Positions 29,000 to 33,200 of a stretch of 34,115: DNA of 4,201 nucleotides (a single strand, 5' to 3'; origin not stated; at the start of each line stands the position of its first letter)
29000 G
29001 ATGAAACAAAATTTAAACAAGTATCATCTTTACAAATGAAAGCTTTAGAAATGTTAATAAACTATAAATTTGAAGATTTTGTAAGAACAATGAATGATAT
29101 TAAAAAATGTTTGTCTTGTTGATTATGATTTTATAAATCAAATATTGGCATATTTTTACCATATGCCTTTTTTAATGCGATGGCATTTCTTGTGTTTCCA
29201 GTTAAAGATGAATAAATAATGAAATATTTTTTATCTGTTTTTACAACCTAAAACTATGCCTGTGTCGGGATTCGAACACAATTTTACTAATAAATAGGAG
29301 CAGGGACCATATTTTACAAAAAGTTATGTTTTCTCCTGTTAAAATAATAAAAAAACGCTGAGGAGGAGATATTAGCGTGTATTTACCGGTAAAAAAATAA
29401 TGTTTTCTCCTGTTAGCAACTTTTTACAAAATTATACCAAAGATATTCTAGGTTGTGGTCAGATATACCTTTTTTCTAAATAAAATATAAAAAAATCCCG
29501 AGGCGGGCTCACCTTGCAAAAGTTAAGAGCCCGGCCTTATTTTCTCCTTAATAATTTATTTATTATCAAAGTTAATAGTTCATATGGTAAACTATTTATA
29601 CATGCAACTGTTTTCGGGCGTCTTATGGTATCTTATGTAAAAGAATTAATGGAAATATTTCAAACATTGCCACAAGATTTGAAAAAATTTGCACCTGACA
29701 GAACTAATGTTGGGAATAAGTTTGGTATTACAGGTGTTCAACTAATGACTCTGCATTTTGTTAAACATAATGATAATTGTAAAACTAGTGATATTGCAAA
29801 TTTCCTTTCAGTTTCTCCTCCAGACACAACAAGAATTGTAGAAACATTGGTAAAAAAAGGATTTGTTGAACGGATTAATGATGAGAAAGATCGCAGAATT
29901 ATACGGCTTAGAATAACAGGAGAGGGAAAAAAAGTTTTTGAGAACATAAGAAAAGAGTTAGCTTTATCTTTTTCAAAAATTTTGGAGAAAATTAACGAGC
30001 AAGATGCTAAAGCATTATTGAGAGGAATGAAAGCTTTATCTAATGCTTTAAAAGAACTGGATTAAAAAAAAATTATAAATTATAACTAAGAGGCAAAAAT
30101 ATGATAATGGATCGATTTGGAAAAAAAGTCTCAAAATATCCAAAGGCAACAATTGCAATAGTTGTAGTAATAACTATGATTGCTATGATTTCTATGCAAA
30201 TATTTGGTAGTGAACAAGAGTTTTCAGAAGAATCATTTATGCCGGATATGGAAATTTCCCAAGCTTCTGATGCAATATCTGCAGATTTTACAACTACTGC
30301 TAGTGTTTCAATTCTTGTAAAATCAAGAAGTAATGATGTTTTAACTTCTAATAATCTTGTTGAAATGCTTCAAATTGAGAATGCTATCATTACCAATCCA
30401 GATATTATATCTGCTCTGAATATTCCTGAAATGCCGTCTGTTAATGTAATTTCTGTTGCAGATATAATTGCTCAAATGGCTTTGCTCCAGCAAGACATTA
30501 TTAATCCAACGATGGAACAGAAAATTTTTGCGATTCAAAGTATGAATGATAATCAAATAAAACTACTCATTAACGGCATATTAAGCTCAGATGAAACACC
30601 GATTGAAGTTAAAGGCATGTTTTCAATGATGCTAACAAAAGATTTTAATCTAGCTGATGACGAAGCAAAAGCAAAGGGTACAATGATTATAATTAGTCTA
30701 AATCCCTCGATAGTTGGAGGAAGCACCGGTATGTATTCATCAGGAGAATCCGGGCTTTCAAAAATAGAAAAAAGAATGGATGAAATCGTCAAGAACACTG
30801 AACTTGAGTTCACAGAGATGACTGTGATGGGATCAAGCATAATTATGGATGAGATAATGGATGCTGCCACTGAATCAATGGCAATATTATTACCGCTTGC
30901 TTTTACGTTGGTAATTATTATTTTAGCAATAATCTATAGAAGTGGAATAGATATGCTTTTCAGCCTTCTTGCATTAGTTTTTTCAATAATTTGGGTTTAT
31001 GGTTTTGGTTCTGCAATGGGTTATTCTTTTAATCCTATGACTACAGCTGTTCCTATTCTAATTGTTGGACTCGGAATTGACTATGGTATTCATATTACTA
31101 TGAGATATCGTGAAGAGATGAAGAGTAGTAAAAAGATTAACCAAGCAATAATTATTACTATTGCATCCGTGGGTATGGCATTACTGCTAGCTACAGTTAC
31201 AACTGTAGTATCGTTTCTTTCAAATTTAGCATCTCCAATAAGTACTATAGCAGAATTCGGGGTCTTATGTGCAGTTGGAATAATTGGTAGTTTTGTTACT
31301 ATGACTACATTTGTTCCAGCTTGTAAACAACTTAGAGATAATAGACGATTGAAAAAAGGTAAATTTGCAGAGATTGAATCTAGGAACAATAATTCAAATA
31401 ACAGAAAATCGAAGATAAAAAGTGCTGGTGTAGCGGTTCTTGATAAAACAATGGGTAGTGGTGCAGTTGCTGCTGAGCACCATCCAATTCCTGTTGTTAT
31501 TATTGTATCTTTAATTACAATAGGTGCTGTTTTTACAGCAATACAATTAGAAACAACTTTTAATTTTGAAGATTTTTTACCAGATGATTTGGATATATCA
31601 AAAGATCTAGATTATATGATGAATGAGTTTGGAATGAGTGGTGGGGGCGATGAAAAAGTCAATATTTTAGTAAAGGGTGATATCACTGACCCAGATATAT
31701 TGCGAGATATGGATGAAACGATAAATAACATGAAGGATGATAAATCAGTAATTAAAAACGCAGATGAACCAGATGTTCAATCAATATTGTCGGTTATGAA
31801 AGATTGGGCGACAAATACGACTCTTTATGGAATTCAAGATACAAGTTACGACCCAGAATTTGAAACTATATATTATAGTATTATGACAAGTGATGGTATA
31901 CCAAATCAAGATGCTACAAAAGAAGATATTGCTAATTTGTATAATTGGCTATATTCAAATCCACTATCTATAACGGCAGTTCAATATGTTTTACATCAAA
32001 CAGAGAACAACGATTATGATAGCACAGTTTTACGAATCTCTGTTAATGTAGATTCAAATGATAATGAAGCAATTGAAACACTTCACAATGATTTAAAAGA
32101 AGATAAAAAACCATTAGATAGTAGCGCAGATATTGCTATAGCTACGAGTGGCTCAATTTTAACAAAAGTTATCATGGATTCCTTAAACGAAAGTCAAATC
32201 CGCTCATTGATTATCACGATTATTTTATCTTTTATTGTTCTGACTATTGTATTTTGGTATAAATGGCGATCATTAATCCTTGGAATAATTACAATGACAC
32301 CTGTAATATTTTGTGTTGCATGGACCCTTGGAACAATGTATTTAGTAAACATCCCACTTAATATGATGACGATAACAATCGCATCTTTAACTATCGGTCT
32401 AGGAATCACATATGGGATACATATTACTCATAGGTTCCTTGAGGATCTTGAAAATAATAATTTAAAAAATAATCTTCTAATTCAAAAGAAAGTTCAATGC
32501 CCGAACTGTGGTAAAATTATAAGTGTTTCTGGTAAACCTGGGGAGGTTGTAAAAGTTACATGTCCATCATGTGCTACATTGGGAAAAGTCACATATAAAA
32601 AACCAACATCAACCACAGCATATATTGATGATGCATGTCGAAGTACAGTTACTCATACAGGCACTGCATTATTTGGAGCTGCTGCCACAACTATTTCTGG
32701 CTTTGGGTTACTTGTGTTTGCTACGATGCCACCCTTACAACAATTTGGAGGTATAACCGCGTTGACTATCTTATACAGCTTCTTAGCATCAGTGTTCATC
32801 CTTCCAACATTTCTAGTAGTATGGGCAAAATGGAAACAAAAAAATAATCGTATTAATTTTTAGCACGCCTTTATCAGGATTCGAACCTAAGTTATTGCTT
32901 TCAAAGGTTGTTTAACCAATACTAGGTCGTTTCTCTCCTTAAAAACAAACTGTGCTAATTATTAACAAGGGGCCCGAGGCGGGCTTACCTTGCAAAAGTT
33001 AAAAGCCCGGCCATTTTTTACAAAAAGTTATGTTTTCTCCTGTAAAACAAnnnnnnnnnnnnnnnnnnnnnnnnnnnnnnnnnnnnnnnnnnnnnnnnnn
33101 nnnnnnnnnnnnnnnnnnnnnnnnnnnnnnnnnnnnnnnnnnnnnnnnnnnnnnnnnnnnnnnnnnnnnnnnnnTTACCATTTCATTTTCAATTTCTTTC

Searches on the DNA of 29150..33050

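Call 70: search_rna_families(source=window, start=29150, end=33050, threshold=evalue, max_evalue=1, show_alignments=2)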
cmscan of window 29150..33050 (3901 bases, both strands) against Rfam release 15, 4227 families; matches with E-value up to 1: 4.
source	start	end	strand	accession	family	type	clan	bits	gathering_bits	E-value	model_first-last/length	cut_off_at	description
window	29488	29575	-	RF02348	tracrRNA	Gene; CRISPR;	-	25.2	70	0.57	1-92/92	no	Trans-activating crRNA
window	30033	30079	-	RF01362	CRISPR-DR49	Gene; CRISPR;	-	24.9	41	0.53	1-47/47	no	CRISPR RNA direct repeat element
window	31263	31333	+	RF00464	mir-92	Gene; miRNA;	CL00137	24.4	47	0.0054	1-80/80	no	mir-92 microRNA precursor family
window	31779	31856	-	RF02275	Hammerhead_HH9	Gene; ribozyme;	CL00010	17.8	52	0.91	1-77/77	no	Hammerhead ribozyme HH9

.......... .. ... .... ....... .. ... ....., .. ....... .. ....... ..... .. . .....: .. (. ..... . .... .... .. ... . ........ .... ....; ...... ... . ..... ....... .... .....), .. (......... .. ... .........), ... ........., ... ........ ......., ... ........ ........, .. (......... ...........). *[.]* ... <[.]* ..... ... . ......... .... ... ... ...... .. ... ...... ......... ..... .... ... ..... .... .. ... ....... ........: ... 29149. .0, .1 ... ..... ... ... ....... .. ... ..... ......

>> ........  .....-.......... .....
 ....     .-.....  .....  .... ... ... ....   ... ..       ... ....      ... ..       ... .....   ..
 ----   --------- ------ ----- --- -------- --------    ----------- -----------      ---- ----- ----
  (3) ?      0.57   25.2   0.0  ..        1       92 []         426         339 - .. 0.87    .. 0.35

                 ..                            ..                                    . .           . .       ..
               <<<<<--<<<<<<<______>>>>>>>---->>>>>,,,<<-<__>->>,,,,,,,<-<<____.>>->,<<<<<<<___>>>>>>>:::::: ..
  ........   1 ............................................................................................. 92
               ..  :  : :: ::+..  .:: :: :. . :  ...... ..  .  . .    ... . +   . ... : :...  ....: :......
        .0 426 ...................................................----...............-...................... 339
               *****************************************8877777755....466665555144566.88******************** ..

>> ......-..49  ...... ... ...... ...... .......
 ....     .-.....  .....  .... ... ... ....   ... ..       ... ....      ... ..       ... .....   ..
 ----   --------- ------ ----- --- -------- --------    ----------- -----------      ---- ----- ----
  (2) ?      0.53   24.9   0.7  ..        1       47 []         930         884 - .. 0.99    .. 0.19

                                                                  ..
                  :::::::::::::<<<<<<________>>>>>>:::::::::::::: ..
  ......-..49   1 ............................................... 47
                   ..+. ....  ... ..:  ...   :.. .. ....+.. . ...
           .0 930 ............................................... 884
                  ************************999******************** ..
